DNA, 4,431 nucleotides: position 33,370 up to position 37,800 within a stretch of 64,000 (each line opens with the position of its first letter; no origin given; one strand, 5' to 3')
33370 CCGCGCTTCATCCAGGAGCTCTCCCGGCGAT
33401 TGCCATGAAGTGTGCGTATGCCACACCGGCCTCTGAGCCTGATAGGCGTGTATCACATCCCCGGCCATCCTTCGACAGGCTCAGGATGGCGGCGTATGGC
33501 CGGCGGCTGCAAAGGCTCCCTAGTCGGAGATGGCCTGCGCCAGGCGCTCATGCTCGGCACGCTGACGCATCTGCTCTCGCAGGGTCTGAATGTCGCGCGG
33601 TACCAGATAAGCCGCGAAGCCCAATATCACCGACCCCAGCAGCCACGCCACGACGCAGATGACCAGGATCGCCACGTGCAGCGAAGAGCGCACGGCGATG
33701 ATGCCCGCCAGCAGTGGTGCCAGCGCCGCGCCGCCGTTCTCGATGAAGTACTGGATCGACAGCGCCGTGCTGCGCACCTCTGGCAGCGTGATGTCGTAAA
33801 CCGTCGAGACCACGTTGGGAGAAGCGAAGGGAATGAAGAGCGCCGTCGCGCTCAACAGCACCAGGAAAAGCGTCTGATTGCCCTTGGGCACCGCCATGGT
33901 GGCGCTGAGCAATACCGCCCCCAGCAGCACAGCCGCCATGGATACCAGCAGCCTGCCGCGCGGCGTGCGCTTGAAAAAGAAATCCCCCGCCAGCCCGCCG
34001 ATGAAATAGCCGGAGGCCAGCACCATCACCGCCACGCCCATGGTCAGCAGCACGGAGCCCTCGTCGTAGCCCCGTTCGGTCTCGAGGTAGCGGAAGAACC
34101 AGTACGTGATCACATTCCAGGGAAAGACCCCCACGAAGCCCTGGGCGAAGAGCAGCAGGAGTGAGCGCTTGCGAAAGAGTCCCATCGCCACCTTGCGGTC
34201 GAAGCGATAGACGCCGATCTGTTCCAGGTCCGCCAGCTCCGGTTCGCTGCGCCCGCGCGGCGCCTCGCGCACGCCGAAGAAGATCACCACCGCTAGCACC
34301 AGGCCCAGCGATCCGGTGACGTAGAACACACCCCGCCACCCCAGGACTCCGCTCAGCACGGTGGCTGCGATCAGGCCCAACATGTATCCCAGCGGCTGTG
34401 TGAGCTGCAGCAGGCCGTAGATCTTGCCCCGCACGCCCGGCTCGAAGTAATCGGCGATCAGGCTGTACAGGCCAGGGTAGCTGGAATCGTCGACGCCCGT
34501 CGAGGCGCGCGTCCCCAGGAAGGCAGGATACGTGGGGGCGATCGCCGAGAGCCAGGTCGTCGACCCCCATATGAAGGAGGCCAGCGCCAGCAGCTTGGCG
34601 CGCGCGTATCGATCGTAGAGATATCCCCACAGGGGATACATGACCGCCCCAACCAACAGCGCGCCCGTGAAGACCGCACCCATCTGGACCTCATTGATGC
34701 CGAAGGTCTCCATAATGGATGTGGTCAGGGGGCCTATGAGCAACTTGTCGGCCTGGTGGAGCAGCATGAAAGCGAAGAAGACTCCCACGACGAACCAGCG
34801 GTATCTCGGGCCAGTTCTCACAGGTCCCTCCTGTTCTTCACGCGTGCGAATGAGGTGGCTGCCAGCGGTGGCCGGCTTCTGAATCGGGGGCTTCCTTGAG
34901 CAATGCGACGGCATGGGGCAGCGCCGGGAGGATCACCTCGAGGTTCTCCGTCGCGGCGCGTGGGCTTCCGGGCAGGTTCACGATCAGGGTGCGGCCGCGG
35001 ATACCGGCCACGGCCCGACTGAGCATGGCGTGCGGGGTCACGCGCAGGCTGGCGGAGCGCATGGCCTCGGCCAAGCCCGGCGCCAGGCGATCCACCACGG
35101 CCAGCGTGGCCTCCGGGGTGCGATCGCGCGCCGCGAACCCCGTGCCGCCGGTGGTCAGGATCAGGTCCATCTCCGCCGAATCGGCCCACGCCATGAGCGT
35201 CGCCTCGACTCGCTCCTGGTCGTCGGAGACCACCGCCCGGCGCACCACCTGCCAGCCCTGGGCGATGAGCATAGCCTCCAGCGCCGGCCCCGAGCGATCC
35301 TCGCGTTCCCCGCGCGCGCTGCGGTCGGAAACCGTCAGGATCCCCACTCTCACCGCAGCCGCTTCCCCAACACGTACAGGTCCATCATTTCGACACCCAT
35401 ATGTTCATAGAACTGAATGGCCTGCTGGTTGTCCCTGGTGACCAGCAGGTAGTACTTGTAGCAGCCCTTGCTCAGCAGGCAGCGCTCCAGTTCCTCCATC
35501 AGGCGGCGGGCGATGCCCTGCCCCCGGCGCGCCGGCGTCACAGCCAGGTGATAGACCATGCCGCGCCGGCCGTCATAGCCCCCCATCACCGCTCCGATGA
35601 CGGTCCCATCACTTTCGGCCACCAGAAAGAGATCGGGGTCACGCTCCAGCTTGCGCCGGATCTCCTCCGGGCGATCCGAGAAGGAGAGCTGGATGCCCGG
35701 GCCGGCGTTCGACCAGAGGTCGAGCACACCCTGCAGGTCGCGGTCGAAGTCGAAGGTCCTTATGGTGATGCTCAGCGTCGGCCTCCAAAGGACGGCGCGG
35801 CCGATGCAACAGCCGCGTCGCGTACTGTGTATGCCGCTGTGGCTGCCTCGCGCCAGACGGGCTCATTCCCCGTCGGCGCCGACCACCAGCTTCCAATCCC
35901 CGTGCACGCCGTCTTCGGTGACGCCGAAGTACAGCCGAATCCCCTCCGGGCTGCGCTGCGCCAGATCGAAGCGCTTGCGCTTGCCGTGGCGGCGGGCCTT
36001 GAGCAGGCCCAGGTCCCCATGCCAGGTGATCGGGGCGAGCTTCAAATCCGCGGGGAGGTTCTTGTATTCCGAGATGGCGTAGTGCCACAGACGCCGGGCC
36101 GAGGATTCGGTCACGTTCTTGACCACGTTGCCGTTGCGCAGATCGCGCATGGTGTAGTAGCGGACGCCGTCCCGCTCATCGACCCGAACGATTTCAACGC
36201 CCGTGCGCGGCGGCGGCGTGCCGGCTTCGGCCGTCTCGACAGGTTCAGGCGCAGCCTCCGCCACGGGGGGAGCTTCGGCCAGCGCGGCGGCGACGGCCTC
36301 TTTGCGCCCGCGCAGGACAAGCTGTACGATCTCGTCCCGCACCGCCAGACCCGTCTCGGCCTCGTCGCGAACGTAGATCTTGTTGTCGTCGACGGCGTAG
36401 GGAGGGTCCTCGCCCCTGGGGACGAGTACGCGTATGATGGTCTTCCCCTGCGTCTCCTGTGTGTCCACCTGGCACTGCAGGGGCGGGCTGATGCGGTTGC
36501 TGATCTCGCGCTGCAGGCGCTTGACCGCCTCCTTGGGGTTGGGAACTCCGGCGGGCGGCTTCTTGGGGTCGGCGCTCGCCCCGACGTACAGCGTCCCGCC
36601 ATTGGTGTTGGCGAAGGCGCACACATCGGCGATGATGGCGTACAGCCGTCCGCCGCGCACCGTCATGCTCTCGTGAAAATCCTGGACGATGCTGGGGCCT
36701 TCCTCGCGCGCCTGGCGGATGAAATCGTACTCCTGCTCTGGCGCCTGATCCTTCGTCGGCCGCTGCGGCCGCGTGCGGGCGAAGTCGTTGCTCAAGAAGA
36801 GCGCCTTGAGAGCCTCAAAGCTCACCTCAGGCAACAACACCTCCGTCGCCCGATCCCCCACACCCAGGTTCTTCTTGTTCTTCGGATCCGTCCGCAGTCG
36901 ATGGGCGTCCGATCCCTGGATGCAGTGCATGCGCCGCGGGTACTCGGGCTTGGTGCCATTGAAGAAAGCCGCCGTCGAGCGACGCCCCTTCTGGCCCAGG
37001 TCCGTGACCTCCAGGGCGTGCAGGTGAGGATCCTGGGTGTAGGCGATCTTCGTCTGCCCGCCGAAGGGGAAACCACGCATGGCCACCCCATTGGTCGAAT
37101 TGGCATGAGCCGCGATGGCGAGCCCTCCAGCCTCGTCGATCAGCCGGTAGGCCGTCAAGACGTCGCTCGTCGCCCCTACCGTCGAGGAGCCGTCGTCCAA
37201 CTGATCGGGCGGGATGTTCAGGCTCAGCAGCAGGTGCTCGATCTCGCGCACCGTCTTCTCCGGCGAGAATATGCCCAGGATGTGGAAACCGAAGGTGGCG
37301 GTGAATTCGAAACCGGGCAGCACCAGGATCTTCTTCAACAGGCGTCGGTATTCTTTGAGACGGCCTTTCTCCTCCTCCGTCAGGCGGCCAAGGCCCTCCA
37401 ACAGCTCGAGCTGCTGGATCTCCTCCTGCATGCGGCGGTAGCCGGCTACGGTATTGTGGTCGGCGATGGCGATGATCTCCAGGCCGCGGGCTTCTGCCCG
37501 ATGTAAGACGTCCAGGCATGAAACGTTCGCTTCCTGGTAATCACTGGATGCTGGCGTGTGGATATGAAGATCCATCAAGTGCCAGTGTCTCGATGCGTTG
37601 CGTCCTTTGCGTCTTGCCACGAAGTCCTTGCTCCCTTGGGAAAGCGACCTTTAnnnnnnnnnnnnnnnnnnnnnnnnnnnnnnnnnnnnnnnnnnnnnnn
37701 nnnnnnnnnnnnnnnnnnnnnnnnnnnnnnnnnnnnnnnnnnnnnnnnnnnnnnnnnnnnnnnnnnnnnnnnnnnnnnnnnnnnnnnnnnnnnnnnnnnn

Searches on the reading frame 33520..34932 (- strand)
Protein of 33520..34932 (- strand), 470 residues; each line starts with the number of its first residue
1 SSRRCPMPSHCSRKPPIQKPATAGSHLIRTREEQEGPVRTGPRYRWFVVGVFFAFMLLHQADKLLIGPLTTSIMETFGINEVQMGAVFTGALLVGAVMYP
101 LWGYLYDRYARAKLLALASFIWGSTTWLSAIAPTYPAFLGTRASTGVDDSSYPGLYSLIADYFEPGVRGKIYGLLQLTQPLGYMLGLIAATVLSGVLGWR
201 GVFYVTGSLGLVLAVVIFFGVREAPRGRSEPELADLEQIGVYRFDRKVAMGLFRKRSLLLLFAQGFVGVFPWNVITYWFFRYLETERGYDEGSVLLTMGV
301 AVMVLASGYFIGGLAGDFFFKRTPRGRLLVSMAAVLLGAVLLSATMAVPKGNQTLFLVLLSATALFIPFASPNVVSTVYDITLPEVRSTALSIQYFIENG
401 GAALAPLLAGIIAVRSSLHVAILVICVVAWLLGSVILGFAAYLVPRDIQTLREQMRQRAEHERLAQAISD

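Call 12: search_protein_families(library=pfam, proteins=[window:33520-34932:-], max_evalue=0.01)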
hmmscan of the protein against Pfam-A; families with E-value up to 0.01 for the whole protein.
window:33520-34932:- (470 aa): 1 family
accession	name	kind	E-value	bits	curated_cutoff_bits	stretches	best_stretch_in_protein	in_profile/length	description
PF07690.21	MFS_1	-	1.6e-44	152.7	33.4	2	52-352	2-294/347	Major Facilitator Superfamily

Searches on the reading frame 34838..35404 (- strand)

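Call 48: search_protein_families(library=pfam, proteins=[window:34838-35404:-], max_evalue=0.001)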
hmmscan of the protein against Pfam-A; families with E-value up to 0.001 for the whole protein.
window:34838-35404:- (188 aa): 1 family
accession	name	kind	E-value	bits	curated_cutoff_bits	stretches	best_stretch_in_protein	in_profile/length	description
PF00994.29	MoCF_biosynth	-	1.9e-35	122.1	26.6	1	21-164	1-144/144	Probable molybdopterin binding domain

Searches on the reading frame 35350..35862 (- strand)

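Call 48: search_protein_families(library=pfam, proteins=[window:35350-35862:-], max_evalue=0.001)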
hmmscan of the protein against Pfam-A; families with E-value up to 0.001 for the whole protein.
window:35350-35862:- (170 aa): 4 families
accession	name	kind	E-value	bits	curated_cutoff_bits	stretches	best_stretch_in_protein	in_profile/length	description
PF00583.31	Acetyltransf_1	-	4.9e-21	75.6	20.7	1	65-156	20-115/116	Acetyltransferase (GNAT) family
PF13508.13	Acetyltransf_7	-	4.7e-17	62.6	27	1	77-156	3-81/84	Acetyltransferase (GNAT) domain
PF13673.13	Acetyltransf_10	-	1.8e-12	47.8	23.6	1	65-159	19-109/128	Acetyltransferase (GNAT) domain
PF08445.16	FR47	-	3.5e-06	27.4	22.1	1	100-160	21-80/86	FR47-like protein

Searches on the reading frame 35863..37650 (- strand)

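Call 48: search_protein_families(library=pfam, proteins=[window:35863-37650:-], max_evalue=0.001)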
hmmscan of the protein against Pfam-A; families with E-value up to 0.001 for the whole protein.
window:35863-37650:- (595 aa): 2 families
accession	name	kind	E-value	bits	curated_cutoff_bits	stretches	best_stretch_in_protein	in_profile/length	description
PF04326.19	SLFN_AlbA_2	-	4.9e-17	63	25.3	1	339-433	20-114/118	Schlafen, AlbA_2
PF02811.25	PHP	-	3.8e-05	24.5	26.4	1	27-82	1-54/164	PHP domain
